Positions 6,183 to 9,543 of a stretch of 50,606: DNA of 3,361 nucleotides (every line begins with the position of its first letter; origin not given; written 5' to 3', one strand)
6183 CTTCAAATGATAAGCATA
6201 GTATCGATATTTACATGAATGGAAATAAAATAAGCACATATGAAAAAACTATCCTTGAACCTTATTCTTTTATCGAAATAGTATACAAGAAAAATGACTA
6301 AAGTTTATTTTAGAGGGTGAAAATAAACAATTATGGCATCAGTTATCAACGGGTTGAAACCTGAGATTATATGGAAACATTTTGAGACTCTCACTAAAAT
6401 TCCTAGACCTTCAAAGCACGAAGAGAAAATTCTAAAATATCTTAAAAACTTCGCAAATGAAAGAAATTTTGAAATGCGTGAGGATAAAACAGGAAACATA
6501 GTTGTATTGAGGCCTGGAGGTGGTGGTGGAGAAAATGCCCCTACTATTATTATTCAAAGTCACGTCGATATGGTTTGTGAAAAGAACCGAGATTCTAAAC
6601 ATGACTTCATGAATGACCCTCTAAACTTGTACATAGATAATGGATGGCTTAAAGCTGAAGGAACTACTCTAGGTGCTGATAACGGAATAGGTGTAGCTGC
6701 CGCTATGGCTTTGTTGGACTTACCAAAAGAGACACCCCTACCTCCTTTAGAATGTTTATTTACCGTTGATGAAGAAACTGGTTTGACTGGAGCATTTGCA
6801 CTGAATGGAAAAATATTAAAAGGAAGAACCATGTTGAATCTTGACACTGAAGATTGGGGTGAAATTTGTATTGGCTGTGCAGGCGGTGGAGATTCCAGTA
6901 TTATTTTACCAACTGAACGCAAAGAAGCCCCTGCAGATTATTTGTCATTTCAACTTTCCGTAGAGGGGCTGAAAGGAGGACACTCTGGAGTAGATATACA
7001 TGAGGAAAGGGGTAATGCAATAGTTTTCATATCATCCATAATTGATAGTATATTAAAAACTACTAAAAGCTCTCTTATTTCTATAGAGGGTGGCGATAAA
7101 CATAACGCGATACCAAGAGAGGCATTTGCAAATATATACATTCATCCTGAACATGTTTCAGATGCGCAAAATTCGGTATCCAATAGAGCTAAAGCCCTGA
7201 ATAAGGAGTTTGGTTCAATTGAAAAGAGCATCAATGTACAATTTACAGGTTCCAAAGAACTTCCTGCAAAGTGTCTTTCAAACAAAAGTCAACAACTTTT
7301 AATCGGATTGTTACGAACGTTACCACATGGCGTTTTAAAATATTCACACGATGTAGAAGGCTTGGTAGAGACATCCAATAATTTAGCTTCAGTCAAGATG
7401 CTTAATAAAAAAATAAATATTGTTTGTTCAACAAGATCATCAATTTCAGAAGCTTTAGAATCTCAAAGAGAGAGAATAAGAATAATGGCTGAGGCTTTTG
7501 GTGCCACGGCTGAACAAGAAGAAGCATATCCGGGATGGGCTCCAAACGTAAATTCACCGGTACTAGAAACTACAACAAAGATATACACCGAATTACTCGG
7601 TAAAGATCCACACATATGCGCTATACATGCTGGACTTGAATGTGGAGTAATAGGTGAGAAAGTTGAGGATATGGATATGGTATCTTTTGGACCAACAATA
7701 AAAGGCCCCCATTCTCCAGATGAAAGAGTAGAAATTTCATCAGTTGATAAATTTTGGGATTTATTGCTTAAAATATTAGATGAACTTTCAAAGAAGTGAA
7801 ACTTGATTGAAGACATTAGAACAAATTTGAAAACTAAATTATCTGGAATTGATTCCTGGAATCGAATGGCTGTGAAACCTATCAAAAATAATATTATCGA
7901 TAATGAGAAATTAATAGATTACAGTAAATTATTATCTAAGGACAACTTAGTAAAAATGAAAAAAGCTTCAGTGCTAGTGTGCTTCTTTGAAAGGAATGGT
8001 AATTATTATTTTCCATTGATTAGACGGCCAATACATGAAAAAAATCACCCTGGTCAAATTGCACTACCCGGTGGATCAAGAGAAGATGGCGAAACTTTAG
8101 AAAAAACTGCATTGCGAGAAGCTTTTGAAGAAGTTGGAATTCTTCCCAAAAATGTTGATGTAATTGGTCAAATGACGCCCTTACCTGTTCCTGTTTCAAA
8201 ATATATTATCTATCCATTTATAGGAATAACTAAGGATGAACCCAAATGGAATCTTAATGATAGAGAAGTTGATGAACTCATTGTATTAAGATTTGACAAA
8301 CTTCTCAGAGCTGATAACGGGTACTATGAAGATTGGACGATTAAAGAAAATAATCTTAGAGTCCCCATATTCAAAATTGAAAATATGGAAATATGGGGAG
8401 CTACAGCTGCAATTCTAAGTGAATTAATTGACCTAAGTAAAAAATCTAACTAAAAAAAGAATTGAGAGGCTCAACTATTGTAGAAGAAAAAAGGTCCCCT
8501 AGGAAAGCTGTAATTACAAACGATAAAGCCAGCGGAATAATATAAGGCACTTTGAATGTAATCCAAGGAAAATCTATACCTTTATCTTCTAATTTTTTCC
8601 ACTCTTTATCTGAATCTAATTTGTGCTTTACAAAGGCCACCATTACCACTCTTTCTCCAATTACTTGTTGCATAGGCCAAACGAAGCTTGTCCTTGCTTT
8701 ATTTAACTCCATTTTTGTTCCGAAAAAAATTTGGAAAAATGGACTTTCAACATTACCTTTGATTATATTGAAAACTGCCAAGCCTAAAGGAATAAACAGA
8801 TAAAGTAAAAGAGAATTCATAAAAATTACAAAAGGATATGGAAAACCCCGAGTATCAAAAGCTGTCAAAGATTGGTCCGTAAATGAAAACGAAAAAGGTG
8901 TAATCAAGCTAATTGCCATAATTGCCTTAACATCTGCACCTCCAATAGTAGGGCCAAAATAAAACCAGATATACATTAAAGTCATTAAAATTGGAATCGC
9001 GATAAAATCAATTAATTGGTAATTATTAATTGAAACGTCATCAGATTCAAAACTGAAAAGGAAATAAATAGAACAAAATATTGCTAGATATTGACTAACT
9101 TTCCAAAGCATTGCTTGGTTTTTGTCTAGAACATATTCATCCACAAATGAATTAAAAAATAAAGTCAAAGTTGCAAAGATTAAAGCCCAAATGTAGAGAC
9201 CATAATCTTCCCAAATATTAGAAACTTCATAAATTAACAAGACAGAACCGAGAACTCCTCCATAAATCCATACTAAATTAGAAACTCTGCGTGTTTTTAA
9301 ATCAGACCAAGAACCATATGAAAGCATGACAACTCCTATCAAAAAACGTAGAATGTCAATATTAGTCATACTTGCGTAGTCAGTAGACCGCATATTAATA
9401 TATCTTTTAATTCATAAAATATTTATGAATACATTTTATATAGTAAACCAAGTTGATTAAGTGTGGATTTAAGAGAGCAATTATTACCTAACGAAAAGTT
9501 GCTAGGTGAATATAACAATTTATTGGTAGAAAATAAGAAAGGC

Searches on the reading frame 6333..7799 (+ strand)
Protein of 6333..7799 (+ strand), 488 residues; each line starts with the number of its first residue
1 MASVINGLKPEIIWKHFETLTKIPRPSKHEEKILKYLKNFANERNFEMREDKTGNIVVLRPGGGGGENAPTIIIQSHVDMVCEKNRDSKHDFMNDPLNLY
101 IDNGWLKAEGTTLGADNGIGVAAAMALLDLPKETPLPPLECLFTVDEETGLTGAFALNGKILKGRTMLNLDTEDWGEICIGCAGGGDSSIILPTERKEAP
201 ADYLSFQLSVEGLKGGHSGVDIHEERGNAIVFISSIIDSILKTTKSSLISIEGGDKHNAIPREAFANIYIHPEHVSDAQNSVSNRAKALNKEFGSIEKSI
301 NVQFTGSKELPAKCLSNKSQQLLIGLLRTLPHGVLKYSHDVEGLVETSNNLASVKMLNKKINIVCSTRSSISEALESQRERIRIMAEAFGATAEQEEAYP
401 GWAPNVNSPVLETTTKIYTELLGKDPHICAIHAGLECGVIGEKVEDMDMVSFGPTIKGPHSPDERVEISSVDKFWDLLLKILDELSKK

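Call 40: search_protein_families(library=pfam, proteins=[window:6333-7799:+], max_evalue=0.00001)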
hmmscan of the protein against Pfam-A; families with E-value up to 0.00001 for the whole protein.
window:6333-7799:+ (488 aa): 2 families
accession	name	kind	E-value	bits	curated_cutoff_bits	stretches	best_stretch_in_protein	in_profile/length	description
PF01546.33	Peptidase_M20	-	4.4e-13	50.1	24.6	1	74-482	2-204/206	Peptidase family M20/M25/M40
PF07687.19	M20_dimer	-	2.6e-08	34.2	21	1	211-293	4-103/107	Peptidase dimerisation domain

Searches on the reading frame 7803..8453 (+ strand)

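Call 40: search_protein_families(library=pfam, proteins=[window:7803-8453:+], max_evalue=0.00001)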
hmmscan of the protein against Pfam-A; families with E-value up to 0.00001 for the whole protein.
window:7803-8453:+ (216 aa): 1 family
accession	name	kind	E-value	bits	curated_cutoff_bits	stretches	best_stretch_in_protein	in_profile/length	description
PF00293.34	NUDIX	-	2.5e-17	63.6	21.1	1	53-169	2-120/134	NUDIX domain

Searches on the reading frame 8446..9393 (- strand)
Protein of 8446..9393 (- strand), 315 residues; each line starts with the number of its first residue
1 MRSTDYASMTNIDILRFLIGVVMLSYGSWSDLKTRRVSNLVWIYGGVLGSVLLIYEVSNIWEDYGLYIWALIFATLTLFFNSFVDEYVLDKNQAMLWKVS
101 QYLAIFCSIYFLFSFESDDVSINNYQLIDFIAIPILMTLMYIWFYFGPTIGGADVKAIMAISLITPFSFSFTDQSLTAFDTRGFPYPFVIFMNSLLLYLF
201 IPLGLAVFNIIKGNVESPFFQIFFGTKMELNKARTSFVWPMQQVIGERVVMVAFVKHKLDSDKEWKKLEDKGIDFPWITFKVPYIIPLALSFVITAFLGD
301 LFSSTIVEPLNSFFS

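Call 40: search_protein_families(library=pfam, proteins=[window:8446-9393:-], max_evalue=0.00001)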
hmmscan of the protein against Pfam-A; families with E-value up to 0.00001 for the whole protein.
window:8446-9393:- (315 aa): 2 families
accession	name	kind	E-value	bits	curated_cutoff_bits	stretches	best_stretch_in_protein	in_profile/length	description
PF06847.16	Arc_PepC_II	-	2.4e-09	38.1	29.9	1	219-301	3-93/93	Archaeal Peptidase A24 C-terminus Type II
PF01478.23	Peptidase_A24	-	4.3e-08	34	26.5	0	19-199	2-101/104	Type IV leader peptidase family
